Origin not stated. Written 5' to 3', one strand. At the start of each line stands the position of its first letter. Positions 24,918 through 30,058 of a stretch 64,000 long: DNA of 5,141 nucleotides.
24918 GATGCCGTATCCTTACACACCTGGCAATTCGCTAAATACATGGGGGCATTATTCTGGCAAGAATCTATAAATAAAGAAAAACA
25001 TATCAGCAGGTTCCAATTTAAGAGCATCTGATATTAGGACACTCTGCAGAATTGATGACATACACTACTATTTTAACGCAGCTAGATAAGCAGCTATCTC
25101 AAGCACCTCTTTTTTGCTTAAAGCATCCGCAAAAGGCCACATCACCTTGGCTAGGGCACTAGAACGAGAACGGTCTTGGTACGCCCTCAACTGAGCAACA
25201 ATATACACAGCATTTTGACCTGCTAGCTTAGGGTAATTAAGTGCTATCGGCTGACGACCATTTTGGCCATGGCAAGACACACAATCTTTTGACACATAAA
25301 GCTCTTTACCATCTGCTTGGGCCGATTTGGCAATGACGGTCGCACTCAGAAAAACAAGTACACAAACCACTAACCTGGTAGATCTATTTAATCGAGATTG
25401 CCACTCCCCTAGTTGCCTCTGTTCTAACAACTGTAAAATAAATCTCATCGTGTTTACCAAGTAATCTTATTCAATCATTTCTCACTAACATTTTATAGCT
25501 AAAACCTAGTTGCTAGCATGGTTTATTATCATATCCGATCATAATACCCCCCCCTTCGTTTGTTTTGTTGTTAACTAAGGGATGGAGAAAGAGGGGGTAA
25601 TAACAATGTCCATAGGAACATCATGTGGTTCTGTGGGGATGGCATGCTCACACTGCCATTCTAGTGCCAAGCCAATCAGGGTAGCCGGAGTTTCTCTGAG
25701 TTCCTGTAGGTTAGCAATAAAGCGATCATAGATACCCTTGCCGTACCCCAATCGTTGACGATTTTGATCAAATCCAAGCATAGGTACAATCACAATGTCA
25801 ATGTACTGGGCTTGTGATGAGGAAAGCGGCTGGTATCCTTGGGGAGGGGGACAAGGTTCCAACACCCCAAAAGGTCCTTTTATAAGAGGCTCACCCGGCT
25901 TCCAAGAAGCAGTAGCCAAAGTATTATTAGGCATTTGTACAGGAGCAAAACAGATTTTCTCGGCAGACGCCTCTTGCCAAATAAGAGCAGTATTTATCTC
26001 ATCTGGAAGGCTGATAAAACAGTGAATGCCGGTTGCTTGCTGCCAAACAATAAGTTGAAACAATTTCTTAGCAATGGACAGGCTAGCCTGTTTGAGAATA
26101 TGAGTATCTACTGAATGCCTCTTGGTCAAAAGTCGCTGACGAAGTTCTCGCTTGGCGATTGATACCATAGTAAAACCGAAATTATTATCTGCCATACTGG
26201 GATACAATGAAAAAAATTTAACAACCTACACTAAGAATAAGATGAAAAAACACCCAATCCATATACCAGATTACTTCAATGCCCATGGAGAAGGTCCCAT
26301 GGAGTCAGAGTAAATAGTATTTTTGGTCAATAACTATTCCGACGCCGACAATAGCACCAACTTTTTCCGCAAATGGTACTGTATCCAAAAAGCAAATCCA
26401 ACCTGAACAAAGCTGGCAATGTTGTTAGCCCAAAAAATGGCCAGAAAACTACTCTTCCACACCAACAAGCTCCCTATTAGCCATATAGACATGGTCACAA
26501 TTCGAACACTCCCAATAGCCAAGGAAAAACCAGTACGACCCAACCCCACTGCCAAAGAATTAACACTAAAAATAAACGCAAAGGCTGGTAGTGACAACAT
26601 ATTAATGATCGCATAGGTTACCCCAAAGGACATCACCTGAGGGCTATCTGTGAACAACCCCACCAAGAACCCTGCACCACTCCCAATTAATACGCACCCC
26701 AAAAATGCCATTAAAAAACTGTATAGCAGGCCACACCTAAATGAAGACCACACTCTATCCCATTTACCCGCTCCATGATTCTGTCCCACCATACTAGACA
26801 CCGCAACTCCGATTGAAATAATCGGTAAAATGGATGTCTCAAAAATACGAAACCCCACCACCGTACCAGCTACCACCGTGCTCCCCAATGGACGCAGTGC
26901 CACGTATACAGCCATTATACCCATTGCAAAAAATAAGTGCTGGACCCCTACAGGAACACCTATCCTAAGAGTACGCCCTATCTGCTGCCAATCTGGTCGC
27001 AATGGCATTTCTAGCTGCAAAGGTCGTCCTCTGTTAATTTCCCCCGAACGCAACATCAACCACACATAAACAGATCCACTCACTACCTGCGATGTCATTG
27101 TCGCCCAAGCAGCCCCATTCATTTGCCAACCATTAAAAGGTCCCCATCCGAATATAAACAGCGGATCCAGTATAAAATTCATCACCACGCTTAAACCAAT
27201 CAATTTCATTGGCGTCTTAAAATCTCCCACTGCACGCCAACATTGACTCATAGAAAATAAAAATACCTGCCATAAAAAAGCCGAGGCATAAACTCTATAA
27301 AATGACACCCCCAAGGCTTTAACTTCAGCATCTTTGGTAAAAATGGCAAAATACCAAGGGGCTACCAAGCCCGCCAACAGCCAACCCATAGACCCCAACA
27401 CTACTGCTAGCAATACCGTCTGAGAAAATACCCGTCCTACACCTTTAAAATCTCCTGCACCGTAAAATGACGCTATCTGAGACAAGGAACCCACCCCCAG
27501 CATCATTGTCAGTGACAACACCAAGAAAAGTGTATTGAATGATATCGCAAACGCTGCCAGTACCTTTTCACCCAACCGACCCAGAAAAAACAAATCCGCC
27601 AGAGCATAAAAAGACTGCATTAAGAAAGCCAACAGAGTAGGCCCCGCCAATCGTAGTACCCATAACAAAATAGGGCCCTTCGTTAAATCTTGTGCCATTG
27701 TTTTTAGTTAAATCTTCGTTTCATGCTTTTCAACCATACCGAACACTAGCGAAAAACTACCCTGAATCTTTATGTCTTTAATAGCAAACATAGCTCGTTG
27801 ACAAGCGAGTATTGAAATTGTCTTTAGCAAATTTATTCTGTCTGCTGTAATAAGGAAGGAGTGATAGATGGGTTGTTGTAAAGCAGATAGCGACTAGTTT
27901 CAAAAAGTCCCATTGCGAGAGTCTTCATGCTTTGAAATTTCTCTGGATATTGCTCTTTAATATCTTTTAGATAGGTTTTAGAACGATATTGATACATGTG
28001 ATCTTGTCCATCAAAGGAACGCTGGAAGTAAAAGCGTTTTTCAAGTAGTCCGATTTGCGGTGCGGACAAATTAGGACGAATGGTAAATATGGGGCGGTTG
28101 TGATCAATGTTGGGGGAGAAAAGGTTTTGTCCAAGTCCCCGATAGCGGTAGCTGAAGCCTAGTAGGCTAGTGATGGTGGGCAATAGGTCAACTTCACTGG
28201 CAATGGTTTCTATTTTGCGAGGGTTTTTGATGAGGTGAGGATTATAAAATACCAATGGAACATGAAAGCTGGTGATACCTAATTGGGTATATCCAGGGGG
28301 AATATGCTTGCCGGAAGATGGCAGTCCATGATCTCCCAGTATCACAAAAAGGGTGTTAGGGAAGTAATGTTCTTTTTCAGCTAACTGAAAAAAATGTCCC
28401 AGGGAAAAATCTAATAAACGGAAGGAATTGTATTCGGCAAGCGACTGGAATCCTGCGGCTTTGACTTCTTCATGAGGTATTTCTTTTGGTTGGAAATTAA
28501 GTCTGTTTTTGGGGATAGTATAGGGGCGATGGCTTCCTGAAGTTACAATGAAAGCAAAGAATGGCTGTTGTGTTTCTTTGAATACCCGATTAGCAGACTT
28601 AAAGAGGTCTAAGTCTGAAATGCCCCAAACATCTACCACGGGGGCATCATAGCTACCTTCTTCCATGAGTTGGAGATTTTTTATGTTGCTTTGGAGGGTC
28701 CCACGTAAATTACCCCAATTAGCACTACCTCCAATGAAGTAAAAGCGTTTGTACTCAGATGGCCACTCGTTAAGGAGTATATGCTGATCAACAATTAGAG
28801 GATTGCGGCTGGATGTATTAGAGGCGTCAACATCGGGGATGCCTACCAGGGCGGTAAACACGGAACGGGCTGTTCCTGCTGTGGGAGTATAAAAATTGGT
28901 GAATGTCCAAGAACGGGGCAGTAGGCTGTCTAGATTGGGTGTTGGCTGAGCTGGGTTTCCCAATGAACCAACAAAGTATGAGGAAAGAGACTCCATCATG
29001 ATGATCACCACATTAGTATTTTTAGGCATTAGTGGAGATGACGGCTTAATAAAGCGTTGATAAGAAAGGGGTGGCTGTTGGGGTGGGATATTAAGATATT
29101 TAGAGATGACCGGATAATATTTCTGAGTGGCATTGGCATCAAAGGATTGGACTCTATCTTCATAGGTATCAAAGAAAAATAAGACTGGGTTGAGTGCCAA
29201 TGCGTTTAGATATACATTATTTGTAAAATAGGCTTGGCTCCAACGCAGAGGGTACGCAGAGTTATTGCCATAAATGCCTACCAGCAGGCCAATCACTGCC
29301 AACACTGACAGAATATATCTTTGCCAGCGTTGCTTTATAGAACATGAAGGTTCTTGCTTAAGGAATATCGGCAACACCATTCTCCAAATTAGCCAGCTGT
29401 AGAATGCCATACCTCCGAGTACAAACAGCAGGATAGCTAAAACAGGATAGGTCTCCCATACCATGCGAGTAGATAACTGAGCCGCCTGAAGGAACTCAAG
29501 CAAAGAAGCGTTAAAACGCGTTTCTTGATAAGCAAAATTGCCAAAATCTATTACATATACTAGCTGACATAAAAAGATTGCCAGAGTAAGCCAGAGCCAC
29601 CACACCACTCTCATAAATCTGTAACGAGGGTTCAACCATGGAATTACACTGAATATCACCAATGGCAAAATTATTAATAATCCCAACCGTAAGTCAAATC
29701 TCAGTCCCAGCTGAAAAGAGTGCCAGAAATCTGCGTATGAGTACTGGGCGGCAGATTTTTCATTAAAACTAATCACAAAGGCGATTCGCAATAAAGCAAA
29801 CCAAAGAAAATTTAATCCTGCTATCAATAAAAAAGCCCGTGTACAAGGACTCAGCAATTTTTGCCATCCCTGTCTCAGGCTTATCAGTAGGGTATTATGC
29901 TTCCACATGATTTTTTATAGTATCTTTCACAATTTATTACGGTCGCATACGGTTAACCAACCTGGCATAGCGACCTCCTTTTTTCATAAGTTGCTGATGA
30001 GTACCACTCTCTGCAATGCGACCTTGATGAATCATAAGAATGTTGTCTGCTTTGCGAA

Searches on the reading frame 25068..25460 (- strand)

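Call 18: search_protein_families(library=ncbifam, proteins=[window:25068-25460:-])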
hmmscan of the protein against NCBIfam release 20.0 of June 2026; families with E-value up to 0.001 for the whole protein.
window:25068-25460:- (130 aa): 3 families
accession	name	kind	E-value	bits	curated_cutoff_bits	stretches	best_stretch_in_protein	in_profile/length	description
NF011054.0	PRK14486.1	equivalog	2.1e-05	24.2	447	1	46-128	213-289/294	putative bifunctional cbb3-type cytochrome c oxidase subunit II/cytochrome c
TIGR00782.1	ccoP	equivalog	2.1e-05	24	179.95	1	34-129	189-281/285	cytochrome-c oxidase, cbb3-type subunit III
NF049874.1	PdsA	exception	0.00014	21.7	330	1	49-105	19-72/198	periplasmic diheme shuttle PdsA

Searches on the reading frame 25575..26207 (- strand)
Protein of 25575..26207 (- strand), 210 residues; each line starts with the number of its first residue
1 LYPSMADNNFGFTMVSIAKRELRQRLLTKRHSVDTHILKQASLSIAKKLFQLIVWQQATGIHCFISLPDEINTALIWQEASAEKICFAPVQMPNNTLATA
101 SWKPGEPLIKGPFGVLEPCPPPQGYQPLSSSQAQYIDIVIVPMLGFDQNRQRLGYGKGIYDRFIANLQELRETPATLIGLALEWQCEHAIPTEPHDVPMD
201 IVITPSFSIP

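Call 18: search_protein_families(library=ncbifam, proteins=[window:25575-26207:-])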
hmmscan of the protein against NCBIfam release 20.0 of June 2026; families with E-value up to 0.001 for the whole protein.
window:25575-26207:- (210 aa): 2 families
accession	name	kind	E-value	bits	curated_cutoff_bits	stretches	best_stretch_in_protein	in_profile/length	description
TIGR02727.1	MTHFS_bact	equivalog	5.8e-43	146.9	84.9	1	19-205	1-182/182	5-formyltetrahydrofolate cyclo-ligase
NF007661.0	PRK10333.1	equivalog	4.4e-16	59.2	343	1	14-206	6-193/198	5-formyltetrahydrofolate cyclo-ligase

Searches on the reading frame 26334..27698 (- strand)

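Call 56: search_protein_families(library=pfam, proteins=[window:26334-27698:-], max_evalue=0.00001)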
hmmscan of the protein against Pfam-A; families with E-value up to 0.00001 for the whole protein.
window:26334-27698:- (454 aa): 1 family
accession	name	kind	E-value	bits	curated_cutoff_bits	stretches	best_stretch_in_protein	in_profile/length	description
PF01554.23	MatE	-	5.5e-42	143.6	24.9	2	20-180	1-161/161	MatE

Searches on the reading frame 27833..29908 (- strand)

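Call 57: search_protein_families(library=pfam, proteins=[window:27833-29908:-], max_evalue=0.00001)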
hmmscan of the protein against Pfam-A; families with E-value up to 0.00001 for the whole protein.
window:27833-29908:- (691 aa): 1 family
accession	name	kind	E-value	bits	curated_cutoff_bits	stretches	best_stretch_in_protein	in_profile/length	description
PF00884.28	Sulfatase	-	6.5e-38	131.2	25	1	299-584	2-300/301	Sulfatase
